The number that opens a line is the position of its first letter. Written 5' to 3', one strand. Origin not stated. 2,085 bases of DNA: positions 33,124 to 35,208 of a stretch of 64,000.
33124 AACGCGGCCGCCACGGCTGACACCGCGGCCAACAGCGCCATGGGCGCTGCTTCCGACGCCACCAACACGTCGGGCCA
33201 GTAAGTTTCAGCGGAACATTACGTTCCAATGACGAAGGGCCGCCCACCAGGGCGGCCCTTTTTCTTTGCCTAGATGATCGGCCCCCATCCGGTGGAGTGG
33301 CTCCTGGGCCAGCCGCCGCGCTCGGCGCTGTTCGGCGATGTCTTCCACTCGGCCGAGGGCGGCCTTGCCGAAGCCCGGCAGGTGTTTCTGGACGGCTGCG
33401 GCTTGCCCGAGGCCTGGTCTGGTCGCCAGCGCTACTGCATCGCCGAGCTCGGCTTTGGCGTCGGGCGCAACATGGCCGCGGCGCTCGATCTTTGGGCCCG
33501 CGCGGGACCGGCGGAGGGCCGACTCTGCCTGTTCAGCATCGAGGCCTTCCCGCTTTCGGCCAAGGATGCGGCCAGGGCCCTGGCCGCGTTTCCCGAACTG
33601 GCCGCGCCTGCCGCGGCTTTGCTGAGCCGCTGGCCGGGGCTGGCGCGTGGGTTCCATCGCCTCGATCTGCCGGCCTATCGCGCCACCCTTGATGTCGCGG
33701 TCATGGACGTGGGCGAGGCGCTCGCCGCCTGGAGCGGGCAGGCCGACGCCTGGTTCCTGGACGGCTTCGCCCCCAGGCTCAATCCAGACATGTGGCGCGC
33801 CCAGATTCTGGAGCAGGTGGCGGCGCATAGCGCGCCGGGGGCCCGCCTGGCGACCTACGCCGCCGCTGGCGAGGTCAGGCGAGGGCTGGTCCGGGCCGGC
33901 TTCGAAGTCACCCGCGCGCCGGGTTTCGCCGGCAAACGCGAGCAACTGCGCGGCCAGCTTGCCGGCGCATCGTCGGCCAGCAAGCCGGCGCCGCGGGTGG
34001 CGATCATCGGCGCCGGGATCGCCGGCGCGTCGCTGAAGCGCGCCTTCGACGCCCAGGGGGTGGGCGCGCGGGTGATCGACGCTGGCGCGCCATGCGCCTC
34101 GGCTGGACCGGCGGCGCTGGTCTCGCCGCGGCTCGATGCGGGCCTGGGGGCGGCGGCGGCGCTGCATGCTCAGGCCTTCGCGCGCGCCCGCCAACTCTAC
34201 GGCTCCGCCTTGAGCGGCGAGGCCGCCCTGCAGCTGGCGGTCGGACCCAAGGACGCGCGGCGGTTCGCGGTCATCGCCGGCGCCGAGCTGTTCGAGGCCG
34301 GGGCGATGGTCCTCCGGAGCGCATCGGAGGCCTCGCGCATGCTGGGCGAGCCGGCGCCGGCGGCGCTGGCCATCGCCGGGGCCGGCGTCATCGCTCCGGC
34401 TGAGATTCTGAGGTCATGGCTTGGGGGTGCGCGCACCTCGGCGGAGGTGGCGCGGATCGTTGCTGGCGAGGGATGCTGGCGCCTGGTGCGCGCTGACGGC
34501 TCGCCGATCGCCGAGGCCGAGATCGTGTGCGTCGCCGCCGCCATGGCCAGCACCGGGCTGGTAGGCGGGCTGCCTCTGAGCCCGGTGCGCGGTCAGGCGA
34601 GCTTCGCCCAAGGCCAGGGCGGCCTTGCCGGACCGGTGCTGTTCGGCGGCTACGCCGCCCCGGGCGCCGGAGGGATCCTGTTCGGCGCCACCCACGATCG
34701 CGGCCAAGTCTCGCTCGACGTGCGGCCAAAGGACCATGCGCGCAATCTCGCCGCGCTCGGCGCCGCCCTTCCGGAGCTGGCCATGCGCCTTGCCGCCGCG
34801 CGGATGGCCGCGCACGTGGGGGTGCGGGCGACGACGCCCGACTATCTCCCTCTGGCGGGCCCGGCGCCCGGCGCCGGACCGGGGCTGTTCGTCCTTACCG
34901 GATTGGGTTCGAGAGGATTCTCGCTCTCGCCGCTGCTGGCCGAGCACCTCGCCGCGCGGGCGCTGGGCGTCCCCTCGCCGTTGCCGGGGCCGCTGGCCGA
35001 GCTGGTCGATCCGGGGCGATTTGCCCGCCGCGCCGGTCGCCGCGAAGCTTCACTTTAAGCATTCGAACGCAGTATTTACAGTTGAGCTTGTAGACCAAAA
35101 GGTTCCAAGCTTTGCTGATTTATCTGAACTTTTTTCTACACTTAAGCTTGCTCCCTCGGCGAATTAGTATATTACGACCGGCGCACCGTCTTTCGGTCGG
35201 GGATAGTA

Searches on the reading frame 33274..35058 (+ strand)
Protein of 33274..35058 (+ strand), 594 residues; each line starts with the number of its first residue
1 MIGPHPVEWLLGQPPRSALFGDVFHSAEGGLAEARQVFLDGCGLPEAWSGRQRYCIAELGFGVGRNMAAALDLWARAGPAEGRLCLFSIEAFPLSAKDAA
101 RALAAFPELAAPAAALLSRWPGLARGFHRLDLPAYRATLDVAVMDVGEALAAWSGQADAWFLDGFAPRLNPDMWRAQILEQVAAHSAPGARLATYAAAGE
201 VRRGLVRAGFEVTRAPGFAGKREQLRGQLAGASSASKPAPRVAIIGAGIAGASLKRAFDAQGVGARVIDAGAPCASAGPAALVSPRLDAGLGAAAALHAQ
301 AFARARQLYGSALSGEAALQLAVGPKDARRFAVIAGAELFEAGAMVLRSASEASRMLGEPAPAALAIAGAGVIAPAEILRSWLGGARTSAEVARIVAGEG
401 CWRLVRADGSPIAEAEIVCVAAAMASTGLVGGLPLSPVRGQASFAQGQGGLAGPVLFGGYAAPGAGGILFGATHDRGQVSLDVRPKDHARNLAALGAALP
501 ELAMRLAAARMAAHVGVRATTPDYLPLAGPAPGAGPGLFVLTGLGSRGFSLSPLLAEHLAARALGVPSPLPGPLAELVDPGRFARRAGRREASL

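Call 82: search_protein_families(library=pfam, proteins=[window:33274-35058:+], max_evalue=0.00001)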
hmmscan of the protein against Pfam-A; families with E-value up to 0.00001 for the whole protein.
window:33274-35058:+ (594 aa): 2 families
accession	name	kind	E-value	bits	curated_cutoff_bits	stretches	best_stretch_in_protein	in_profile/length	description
PF05430.17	Methyltransf_30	-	8.1e-38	129.6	22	1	108-229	2-123/124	S-adenosyl-L-methionine-dependent methyltransferase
PF01266.30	DAO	-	8.3e-25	88.5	27.9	1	241-562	1-353/353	FAD dependent oxidoreductase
